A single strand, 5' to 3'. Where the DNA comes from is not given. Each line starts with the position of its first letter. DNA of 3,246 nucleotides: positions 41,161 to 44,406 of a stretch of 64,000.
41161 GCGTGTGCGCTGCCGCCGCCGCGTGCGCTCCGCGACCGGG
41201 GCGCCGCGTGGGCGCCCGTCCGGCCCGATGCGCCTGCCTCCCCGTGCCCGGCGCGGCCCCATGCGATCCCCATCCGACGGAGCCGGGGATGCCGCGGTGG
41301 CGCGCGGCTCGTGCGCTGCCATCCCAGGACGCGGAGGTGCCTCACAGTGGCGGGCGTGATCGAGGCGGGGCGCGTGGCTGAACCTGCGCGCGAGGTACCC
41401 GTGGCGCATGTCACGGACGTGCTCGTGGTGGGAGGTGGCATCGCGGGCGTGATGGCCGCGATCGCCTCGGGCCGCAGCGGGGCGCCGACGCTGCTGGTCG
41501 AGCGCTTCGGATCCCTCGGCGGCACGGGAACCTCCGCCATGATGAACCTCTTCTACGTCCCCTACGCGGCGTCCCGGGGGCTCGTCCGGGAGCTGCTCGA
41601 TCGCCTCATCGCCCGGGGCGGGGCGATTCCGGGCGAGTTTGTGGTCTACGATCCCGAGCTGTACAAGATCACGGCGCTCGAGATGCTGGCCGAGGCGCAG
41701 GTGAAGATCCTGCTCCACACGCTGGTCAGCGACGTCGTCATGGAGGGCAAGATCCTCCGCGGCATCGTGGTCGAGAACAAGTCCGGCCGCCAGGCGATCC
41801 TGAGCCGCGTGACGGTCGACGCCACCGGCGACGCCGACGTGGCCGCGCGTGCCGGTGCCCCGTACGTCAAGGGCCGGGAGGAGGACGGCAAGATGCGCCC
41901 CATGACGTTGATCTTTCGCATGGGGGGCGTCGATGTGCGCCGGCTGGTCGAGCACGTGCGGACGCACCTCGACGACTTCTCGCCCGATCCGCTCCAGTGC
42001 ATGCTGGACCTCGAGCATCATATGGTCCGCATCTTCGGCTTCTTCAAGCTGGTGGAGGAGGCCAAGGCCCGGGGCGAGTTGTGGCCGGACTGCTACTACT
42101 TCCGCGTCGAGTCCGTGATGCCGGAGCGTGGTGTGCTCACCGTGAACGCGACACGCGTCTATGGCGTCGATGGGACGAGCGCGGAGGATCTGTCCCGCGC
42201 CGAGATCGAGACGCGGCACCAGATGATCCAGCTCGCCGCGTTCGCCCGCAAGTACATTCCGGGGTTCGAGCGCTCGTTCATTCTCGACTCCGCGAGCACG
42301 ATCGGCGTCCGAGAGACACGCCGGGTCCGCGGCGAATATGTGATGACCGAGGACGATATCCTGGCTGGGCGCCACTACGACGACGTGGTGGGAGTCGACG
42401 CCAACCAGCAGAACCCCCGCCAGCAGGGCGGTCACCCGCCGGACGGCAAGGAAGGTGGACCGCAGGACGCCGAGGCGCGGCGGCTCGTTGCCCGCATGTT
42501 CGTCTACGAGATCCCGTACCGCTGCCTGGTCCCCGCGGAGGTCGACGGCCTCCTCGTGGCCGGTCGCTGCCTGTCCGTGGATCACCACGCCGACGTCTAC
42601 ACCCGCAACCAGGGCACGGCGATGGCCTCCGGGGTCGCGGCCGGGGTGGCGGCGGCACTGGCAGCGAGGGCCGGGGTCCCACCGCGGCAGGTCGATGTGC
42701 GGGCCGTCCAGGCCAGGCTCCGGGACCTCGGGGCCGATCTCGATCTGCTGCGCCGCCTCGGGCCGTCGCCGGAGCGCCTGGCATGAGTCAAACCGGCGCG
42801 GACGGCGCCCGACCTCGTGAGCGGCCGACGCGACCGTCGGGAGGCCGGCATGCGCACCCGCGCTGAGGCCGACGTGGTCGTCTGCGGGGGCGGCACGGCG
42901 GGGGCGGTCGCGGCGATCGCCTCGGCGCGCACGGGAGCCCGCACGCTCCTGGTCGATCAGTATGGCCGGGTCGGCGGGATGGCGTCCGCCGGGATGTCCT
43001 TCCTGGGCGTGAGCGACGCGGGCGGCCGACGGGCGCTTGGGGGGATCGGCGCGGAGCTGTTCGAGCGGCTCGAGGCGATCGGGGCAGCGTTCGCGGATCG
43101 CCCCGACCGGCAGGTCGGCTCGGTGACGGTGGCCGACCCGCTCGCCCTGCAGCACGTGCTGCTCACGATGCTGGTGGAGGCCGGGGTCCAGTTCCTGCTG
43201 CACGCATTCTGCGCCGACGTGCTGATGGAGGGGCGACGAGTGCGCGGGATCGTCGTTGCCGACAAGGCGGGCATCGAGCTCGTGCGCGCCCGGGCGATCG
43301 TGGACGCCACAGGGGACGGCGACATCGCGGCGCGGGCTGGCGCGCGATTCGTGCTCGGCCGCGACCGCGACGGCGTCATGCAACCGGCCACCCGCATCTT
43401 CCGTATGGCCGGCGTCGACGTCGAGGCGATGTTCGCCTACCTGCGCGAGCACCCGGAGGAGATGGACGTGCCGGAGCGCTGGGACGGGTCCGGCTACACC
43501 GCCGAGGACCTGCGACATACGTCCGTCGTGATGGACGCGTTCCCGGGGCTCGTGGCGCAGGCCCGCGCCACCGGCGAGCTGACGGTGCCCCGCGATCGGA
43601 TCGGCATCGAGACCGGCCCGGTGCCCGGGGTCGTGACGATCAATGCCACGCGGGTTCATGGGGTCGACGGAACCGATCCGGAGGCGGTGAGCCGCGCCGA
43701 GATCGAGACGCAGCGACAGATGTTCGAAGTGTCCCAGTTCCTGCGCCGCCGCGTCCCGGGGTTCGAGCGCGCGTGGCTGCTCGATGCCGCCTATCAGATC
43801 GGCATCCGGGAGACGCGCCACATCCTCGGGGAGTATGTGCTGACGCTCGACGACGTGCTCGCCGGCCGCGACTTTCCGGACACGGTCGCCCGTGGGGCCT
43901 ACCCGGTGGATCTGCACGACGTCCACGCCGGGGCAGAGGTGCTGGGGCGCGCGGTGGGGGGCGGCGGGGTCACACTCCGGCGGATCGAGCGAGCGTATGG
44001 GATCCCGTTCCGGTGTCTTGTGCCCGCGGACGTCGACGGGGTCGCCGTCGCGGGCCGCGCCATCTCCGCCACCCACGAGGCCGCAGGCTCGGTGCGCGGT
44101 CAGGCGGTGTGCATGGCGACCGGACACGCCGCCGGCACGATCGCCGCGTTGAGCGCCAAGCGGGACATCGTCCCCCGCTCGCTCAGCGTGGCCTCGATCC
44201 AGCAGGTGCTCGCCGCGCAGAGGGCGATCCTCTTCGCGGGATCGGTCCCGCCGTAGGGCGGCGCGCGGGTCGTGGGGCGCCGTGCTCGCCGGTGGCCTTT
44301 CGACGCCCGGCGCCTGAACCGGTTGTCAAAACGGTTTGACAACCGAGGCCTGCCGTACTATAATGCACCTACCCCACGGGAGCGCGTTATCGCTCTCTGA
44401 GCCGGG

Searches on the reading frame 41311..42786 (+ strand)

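Call 16: search_protein_families(library=ncbifam, proteins=[window:41311-42786:+], max_evalue=0.001)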
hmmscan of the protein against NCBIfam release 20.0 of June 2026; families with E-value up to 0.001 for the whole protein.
window:41311-42786:+ (491 aa): 23 families
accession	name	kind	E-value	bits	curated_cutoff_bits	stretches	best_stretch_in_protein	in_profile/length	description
TIGR01372.1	soxA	subfamily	5.7e-08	31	1164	1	13-75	147-209/996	sarcosine oxidase subunit alpha family protein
NF005691.0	PRK07494.1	equivalog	1.2e-06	27.3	459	1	33-79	7-53/404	UbiH/UbiF family hydroxylase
NF041778.1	hetero_SS_HdrA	equivalog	1.5e-06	26.4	1400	1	17-72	125-180/771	ferredoxin:CoB-CoM heterodisulfide reductase subunit HdrA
NF004789.0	PRK06134.1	subfamily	4.2e-06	25.6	747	1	32-84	10-61/581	FAD-dependent oxidoreductase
TIGR00292.1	TIGR00292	equivalog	5.6e-06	25.8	148.3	1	34-158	21-144/254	sulfide-dependent adenosine diphosphate thiazole synthase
NF005512.0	PRK07121.1-5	subfamily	6.7e-06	24.9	812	1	32-76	19-63/489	FAD-binding protein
NF040770.1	hetero_SS_HdrA2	exception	1.1e-05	23.7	1100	1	19-72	124-177/777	CoB-CoM heterodisulfide reductase HdrA2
NF005511.0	PRK07121.1-4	equivalog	1.2e-05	24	466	1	25-75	11-61/553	FAD-binding protein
NF009477.0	PRK12843.1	equivalog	1.3e-05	23.9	758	1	29-76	11-58/578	FAD-dependent oxidoreductase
NF005510.0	PRK07121.1-3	subfamily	3.1e-05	22.9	481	1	33-74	21-62/492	FAD-binding protein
TIGR03140.1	AhpF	equivalog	8.6e-05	21.3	502.9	1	33-95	211-273/515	alkyl hydroperoxide reductase subunit F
NF009478.0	PRK12844.1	equivalog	9.8e-05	20.8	789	1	33-74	7-48/559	3-ketosteroid-delta-1-dehydrogenase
TIGR01350.1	lipoamide_DH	equivalog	0.00011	21.1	408.8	1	35-72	2-38/461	dihydrolipoyl dehydrogenase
NF041080.1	DGGGPL_reductase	equivalog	0.00012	21.1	580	0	108-178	87-159/447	digeranylgeranylglycerophospholipid reductase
NF006130.0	PRK08274.1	equivalog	0.00025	20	369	1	33-66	4-37/467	FAD-dependent tricarballylate dehydrogenase TcuA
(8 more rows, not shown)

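Call 17: search_protein_families(library=pfam, proteins=[window:41311-42786:+], max_evalue=0.001)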
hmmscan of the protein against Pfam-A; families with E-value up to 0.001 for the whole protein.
window:41311-42786:+ (491 aa): 4 families
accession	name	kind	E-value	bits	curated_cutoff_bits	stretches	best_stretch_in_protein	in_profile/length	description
PF12831.13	FAD_oxidored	-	1.4e-107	361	27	1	36-470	1-416/416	FAD dependent oxidoreductase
PF00890.30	FAD_binding_2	-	1.2e-05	25.1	20.4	1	36-72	1-37/414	FAD binding domain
PF01946.23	Thi4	-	2e-05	24.4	26.2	1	34-161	17-144/235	Thi4 family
PF01134.28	GIDA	-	3.6e-05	23.4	22.1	1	36-174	1-150/391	Glucose inhibited division protein A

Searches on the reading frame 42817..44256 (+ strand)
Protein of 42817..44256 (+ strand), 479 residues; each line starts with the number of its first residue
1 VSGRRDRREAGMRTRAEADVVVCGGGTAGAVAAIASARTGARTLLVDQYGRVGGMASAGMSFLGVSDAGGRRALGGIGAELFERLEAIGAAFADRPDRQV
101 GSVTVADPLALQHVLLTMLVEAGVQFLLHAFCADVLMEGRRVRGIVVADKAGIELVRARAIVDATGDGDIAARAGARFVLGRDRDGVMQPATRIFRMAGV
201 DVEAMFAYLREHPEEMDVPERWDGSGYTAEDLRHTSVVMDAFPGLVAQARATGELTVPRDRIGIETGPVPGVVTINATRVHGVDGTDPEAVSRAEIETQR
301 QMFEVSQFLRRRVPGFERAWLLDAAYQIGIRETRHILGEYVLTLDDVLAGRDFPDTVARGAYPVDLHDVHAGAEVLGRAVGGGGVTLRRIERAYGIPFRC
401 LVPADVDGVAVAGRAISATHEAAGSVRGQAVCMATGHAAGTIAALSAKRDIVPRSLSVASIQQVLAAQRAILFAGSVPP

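Call 16: search_protein_families(library=ncbifam, proteins=[window:42817-44256:+], max_evalue=0.001)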
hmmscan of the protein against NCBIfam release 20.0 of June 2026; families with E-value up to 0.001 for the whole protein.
window:42817-44256:+ (479 aa): 23 families
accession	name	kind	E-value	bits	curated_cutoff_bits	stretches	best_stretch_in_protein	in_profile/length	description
NF009477.0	PRK12843.1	equivalog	2.1e-07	29.8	758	1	12-58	11-59/578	FAD-dependent oxidoreductase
NF004789.0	PRK06134.1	subfamily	5.4e-07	28.5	747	1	13-59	8-56/581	FAD-dependent oxidoreductase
TIGR02032.1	GG-red-SF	subfamily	9.3e-07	28.8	158.8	1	19-178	2-157/297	geranylgeranyl reductase family protein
NF009478.0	PRK12844.1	equivalog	7.6e-06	24.5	789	1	12-57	3-48/559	3-ketosteroid-delta-1-dehydrogenase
NF003722.0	PRK05329.1-5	equivalog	1.3e-05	24.7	349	1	17-111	4-90/428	glycerol-3-phosphate dehydrogenase subunit GlpB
TIGR03140.1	AhpF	equivalog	1.5e-05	23.8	502.9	1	9-57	204-250/515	alkyl hydroperoxide reductase subunit F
NF005512.0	PRK07121.1-5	subfamily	3.2e-05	22.7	812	1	16-64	20-68/489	FAD-binding protein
NF003585.0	PRK05249.1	equivalog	3.5e-05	22.6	465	1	15-56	4-45/464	Si-specific NAD(P)(+) transhydrogenase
NF005691.0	PRK07494.1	equivalog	4.1e-05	22.3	459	1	14-49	5-40/404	UbiH/UbiF family hydroxylase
NF005511.0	PRK07121.1-4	equivalog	4.2e-05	22.2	466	1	10-70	13-69/553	FAD-binding protein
NF003725.0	PRK05329.2-4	equivalog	4.3e-05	22.6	345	0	15-70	6-60/429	glycerol-3-phosphate dehydrogenase subunit GlpB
NF005882.1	PRK07843.1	equivalog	4.6e-05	22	788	0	18-57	2-41/547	3-oxosteroid 1-dehydrogenase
TIGR01372.1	soxA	subfamily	6.1e-05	21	1164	1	15-56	166-207/996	sarcosine oxidase subunit alpha family protein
NF041080.1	DGGGPL_reductase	equivalog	6.4e-05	22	580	1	19-170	3-158/447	digeranylgeranylglycerophospholipid reductase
NF041160.1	DGGPL_Thplmales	equivalog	9.1e-05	21.5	780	0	18-59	4-45/396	digeranylgeranylglycerophospholipid reductase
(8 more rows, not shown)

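Call 17: search_protein_families(library=pfam, proteins=[window:42817-44256:+], max_evalue=0.001)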
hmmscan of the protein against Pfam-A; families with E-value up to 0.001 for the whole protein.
window:42817-44256:+ (479 aa): 4 families
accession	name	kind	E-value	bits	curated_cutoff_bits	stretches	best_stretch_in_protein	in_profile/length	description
PF12831.13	FAD_oxidored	-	1.1e-112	377.9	27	1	19-465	1-416/416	FAD dependent oxidoreductase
PF00890.30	FAD_binding_2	-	2.8e-10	40.4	20.4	2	107-170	140-206/414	FAD binding domain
PF01946.23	Thi4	-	0.00011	21.9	26.2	0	12-172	12-174/235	Thi4 family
PF01134.28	GIDA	-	0.00018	21.1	22.1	1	19-80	1-55/391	Glucose inhibited division protein A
